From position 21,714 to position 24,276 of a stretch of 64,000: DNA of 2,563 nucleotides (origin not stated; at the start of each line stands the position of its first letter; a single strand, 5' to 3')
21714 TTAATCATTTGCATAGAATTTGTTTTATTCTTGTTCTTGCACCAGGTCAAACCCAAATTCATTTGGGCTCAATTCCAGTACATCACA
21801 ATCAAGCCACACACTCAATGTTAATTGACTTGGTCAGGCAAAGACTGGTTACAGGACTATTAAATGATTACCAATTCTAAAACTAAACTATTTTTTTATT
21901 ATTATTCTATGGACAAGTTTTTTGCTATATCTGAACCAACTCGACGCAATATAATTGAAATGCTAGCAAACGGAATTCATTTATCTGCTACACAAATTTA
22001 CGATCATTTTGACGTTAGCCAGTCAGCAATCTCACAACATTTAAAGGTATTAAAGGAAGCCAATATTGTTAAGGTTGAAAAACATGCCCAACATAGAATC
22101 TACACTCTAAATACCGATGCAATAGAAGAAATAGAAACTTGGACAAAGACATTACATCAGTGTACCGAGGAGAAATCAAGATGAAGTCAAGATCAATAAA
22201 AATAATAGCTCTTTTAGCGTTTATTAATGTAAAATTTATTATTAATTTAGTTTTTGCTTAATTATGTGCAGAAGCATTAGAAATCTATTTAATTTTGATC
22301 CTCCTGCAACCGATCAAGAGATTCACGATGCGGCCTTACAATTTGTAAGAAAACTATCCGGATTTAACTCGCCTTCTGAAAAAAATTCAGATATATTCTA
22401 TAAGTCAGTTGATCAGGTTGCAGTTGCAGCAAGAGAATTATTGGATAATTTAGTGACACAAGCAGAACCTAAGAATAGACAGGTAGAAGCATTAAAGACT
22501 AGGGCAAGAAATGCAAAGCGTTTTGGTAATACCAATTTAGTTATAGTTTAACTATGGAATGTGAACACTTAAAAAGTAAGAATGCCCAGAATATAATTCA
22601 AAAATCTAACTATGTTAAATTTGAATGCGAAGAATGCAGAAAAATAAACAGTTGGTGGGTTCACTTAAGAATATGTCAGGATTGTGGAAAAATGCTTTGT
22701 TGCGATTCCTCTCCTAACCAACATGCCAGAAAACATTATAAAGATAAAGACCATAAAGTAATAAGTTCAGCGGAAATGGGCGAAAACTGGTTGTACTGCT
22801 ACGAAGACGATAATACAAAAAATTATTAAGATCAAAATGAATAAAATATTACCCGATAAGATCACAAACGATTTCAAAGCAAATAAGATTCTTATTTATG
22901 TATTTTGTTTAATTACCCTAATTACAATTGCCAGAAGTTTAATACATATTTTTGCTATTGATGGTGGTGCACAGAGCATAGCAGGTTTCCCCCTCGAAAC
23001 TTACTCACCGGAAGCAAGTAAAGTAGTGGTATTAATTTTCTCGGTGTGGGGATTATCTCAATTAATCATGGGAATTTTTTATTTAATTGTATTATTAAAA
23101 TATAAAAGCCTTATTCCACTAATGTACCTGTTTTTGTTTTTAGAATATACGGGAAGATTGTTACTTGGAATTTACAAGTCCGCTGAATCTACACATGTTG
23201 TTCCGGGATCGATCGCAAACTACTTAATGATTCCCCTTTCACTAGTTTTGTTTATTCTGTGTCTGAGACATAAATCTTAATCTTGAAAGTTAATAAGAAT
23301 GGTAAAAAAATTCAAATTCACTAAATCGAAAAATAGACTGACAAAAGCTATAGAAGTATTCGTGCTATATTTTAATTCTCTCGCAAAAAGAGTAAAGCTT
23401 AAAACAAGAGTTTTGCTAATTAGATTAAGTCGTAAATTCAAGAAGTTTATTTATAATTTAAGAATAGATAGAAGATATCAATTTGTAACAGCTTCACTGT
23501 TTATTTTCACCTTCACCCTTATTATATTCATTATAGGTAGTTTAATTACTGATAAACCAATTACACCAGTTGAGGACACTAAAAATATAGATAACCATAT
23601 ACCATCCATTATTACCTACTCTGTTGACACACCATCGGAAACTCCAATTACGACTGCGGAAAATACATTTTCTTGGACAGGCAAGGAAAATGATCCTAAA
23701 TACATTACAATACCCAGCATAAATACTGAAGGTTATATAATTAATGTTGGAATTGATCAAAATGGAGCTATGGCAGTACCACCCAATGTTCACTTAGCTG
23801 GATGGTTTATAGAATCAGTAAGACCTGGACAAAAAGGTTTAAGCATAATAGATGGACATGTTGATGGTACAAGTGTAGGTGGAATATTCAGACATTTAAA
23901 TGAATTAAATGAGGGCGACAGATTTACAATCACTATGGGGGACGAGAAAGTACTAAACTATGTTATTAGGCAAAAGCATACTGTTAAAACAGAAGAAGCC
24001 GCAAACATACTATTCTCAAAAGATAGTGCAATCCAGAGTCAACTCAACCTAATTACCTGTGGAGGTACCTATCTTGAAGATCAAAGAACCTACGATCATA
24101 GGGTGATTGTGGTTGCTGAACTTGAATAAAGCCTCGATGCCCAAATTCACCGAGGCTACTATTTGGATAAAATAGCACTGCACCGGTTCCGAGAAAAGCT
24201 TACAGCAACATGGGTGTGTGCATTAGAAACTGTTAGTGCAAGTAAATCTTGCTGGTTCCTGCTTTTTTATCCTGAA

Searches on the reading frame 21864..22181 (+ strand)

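Call 36: search_protein_families(library=pfam, proteins=[window:21864-22181:+], max_evalue=0.001)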
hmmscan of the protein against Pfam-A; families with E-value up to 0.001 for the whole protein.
window:21864-22181:+ (106 aa): 7 families
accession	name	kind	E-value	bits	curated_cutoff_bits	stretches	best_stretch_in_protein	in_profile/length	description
PF01022.26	HTH_5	-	2.5e-14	53.3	22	1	25-70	2-46/47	Bacterial regulatory protein, arsR family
PF12840.13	HTH_20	-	1.7e-11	44.3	27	1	23-72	2-51/51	Helix-turn-helix domain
PF08279.18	HTH_11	-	6.2e-07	29.6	25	1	27-74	2-49/55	HTH domain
PF12802.13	MarR_2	-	1.5e-06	28.7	27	1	30-78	10-59/61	MarR family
PF13601.12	HTH_34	-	6.3e-05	23.5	27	1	27-78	2-53/80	Winged helix DNA-binding domain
PF25212.1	HVO_A0114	-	0.00064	19.9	27.6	1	12-87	9-84/84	HVO_A0114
PF24033.1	DUF7342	-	0.00086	19.7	31.6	0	41-85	19-63/150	Family of unknown function (DUF7342)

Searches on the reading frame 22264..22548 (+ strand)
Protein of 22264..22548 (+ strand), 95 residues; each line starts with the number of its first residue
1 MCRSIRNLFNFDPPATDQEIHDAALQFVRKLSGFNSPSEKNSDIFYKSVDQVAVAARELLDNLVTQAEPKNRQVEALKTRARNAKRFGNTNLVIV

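Call 36: search_protein_families(library=pfam, proteins=[window:22264-22548:+], max_evalue=0.001)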
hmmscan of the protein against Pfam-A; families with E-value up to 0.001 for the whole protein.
window:22264-22548:+ (95 aa): 1 family
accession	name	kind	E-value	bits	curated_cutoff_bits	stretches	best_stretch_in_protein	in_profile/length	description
PF10041.14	DUF2277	-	8.6e-33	113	25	1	1-76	1-76/78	Uncharacterized conserved protein (DUF2277)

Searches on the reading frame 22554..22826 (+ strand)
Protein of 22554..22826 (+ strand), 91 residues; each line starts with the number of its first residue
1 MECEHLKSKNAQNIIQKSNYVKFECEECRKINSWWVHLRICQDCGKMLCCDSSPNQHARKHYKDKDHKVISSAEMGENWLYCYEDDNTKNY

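Call 36: search_protein_families(library=pfam, proteins=[window:22554-22826:+], max_evalue=0.001)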
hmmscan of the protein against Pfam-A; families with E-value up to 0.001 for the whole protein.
window:22554-22826:+ (91 aa): 1 family
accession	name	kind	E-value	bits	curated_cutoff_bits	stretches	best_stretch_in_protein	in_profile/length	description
PF02148.25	zf-UBP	-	1e-11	45.4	22.7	1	25-87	1-56/63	Zn-finger in ubiquitin-hydrolases and other protein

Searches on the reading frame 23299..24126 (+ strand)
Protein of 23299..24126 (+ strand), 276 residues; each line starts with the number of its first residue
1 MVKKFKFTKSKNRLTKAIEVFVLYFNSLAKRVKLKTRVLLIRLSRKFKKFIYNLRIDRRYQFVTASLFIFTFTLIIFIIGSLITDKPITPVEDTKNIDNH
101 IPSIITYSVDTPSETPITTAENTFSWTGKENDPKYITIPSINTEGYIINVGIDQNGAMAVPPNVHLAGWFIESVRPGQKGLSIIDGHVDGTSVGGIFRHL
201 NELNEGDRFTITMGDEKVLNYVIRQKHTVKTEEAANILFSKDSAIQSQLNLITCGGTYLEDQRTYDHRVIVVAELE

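Call 6: search_protein_families(library=pfam, proteins=[window:23299-24126:+], max_evalue=0.001)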
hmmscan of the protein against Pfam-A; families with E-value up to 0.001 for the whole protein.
window:23299-24126:+ (276 aa): 1 family
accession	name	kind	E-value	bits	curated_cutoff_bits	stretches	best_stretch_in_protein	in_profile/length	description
PF04203.18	Sortase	-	1.4e-19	70.5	26.6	1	136-275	1-124/125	Sortase domain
